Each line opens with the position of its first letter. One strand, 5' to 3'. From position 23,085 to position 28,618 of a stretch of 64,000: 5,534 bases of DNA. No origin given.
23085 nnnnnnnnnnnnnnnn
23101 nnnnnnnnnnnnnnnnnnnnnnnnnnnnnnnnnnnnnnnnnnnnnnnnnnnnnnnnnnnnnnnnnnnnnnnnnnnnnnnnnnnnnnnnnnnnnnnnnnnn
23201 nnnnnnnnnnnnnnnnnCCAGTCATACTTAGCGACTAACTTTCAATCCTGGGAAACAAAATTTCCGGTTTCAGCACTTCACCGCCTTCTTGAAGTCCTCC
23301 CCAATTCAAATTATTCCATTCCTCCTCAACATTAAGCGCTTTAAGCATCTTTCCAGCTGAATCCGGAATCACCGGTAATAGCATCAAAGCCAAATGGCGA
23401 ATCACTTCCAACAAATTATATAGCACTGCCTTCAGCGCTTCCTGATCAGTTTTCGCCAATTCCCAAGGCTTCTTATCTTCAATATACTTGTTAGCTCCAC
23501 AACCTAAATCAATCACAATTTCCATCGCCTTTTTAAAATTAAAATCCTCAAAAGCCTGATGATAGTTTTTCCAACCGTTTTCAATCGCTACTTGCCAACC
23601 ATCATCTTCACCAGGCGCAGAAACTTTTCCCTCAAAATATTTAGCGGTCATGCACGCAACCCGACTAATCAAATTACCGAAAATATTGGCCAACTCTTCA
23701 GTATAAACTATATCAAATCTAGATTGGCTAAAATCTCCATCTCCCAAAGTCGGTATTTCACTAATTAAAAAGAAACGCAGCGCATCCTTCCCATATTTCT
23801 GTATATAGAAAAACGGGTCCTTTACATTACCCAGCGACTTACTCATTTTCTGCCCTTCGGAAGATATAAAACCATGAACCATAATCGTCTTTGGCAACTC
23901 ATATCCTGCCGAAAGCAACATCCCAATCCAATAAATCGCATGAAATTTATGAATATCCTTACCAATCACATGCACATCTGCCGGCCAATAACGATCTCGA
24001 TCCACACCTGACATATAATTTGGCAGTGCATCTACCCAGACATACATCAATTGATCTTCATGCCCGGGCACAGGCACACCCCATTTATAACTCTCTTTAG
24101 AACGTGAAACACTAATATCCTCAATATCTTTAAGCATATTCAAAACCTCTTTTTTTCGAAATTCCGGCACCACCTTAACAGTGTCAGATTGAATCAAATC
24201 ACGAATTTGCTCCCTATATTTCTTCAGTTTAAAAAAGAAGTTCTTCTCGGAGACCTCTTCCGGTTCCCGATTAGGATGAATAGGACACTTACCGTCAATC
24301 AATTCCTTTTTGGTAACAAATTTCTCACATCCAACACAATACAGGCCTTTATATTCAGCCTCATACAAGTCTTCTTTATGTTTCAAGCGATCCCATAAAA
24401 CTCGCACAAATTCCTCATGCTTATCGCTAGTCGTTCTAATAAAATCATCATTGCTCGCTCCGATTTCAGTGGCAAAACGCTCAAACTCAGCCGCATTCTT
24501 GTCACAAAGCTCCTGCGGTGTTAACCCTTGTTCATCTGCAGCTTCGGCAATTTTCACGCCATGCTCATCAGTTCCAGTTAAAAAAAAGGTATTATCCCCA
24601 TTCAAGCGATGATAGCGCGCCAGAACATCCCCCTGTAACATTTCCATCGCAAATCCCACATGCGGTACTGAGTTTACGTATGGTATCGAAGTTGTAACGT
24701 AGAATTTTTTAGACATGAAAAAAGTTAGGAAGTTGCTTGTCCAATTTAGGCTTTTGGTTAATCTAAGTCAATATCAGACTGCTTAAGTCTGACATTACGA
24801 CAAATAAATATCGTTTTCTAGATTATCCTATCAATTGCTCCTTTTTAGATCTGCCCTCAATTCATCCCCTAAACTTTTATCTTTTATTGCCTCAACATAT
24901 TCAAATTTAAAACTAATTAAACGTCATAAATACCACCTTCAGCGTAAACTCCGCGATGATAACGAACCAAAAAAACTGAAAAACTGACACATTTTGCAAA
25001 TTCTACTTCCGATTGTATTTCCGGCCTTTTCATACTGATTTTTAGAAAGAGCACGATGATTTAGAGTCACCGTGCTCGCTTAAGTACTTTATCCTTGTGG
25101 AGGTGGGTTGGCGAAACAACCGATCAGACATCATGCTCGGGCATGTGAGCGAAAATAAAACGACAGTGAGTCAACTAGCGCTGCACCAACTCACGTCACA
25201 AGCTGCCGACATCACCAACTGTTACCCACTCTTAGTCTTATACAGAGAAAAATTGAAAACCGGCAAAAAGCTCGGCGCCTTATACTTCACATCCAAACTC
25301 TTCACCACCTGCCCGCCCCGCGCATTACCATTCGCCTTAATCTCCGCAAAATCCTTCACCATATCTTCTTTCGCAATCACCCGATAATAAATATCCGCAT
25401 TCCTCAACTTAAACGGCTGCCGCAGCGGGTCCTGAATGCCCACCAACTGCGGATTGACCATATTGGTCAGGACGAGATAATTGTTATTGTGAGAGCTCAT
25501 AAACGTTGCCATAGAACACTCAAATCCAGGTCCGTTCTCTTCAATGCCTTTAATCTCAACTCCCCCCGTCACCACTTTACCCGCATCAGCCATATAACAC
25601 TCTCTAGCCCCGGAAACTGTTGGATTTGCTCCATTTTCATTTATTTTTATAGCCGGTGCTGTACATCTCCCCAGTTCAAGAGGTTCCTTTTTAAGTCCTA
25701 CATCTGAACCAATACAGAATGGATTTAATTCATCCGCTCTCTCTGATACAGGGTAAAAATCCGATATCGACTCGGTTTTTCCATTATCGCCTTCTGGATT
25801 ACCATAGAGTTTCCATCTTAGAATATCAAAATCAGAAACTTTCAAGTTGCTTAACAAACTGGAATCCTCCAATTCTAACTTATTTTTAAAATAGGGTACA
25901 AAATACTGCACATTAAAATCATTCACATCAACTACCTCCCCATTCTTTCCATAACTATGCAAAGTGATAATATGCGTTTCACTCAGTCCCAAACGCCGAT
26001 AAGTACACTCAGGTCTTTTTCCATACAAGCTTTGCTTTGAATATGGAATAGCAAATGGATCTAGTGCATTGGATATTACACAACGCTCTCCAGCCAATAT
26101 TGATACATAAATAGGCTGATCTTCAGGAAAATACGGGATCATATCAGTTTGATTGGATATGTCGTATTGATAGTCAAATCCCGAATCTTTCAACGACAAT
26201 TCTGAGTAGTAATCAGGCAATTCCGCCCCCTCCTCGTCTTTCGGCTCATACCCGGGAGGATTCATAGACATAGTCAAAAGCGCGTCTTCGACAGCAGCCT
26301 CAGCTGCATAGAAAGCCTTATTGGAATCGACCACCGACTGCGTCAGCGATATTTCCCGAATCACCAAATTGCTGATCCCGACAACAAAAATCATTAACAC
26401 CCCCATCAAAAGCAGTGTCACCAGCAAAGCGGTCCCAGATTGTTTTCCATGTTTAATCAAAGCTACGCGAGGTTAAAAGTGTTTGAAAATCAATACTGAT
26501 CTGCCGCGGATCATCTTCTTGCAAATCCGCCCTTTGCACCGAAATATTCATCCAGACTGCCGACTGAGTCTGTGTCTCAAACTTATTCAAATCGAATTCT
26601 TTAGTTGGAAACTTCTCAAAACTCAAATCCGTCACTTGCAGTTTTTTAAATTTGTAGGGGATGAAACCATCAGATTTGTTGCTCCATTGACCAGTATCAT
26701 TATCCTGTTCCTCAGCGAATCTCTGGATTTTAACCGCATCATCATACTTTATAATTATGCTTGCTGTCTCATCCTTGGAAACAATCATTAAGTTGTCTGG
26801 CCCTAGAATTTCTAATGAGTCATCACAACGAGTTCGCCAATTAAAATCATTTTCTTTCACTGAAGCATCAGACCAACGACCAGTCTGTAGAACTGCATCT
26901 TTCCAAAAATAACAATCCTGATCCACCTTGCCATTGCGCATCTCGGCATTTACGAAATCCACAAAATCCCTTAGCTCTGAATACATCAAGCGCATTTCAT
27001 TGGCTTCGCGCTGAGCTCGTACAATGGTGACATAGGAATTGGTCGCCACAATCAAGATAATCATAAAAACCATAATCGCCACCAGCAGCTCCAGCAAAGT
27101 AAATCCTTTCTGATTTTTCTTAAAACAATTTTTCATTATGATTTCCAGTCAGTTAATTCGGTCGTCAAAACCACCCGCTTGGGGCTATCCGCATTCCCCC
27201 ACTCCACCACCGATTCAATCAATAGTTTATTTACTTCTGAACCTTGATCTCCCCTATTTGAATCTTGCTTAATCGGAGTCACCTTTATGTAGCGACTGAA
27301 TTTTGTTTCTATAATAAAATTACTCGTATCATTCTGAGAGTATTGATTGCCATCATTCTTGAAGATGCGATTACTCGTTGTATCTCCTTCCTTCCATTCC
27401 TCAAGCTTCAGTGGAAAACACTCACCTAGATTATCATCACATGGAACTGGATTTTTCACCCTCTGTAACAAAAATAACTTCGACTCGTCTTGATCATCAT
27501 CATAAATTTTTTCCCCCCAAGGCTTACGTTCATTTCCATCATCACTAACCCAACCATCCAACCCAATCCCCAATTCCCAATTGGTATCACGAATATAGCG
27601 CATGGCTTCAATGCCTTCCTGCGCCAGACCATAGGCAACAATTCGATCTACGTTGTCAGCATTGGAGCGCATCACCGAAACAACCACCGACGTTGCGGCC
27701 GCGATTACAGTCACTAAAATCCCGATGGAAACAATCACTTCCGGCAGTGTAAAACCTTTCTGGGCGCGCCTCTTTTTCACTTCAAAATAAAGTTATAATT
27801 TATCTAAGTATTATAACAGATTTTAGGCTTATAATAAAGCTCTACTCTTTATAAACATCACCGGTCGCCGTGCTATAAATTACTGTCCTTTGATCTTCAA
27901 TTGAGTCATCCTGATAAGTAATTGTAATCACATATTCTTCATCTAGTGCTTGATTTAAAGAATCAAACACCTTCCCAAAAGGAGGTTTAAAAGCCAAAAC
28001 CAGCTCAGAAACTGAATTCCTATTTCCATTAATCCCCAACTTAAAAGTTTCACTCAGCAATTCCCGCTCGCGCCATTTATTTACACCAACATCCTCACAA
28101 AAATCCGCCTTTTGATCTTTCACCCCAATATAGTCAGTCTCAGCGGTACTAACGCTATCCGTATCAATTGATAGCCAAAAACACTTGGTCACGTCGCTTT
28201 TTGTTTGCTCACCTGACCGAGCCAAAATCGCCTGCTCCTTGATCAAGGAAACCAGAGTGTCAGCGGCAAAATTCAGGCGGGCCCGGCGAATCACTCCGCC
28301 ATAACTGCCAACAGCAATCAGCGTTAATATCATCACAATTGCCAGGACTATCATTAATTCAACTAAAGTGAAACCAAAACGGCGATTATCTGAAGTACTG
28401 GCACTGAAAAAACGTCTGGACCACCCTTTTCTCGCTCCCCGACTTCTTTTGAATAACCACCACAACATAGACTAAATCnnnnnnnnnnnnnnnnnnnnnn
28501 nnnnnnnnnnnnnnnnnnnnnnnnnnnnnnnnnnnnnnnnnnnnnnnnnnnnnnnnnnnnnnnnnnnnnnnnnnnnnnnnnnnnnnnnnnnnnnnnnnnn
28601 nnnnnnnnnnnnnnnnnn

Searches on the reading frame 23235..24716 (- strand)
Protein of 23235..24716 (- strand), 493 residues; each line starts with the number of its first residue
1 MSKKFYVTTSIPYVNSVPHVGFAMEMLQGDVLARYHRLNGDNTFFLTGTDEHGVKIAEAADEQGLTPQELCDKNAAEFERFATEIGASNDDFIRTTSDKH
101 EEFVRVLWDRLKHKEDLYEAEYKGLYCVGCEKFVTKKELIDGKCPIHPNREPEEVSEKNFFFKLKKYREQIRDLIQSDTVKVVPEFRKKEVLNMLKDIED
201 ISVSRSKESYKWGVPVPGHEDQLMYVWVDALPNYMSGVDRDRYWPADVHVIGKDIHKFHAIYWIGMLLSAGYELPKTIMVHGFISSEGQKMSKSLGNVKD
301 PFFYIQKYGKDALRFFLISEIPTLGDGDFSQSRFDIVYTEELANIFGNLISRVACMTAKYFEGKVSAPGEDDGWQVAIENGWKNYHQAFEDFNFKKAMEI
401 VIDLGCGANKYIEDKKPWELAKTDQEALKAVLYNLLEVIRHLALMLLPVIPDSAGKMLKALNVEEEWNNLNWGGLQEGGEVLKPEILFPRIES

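Call 6: search_protein_families(library=pfam, proteins=[window:23235-24716:-], max_evalue=0.01)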
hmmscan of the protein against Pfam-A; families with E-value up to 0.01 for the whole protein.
window:23235-24716:- (493 aa): 6 families
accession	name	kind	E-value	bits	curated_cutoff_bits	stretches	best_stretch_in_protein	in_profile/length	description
PF09334.17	tRNA-synt_1g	-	9.4e-97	324.7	20.1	2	138-353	163-390/391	tRNA synthetases class I (M)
PF00133.28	tRNA-synt_1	-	6.7e-35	121.1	22.7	2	3-219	23-246/414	tRNA synthetases class I (I, L, M and V)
PF19303.5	Anticodon_3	-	5.8e-14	52.7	23.5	1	377-492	17-136/152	Anticodon binding domain of methionyl tRNA ligase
PF01406.26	tRNA-synt_1e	-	2.9e-10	40.5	27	1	247-319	209-282/301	tRNA synthetases class I (C) catalytic domain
PF08264.19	Anticodon_1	-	1.9e-05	25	25.1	1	383-458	13-87/148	Anticodon-binding domain of tRNA ligase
PF01921.24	tRNA-synt_1f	-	0.0062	15.9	27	0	248-322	237-314/360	tRNA synthetases class I (K)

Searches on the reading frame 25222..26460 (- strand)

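Call 6: search_protein_families(library=pfam, proteins=[window:25222-26460:-], max_evalue=0.01)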
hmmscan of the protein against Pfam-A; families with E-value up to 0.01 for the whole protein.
window:25222-26460:- (412 aa): 1 family
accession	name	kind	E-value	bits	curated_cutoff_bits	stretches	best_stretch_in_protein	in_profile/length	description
PF14341.11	PilX_N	-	0.0026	18.1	25.5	1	8-58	1-51/51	PilX N-terminal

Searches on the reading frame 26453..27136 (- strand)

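Call 6: search_protein_families(library=pfam, proteins=[window:26453-27136:-], max_evalue=0.01)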
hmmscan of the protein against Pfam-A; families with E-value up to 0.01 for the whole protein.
window:26453-27136:- (227 aa): 1 family
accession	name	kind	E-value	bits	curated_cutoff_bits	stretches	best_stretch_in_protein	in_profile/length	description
PF07963.17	N_methyl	-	3.6e-09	36.3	21.2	1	6-31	1-26/27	Prokaryotic N-terminal methylation motif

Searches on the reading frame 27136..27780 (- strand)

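Call 6: search_protein_families(library=pfam, proteins=[window:27136-27780:-], max_evalue=0.01)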
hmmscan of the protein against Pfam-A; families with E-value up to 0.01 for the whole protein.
window:27136-27780:- (214 aa): 1 family
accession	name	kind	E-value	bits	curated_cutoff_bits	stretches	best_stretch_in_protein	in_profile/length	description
PF07963.17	N_methyl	-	2.7e-06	27.1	21.2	1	4-29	1-26/27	Prokaryotic N-terminal methylation motif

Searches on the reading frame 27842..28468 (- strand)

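Call 6: search_protein_families(library=pfam, proteins=[window:27842-28468:-], max_evalue=0.01)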
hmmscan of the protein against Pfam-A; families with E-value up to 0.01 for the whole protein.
window:27842-28468:- (208 aa): 1 family
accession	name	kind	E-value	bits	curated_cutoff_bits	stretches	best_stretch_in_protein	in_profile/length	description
PF07963.17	N_methyl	-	1.7e-08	34.1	21.2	1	28-52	2-26/27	Prokaryotic N-terminal methylation motif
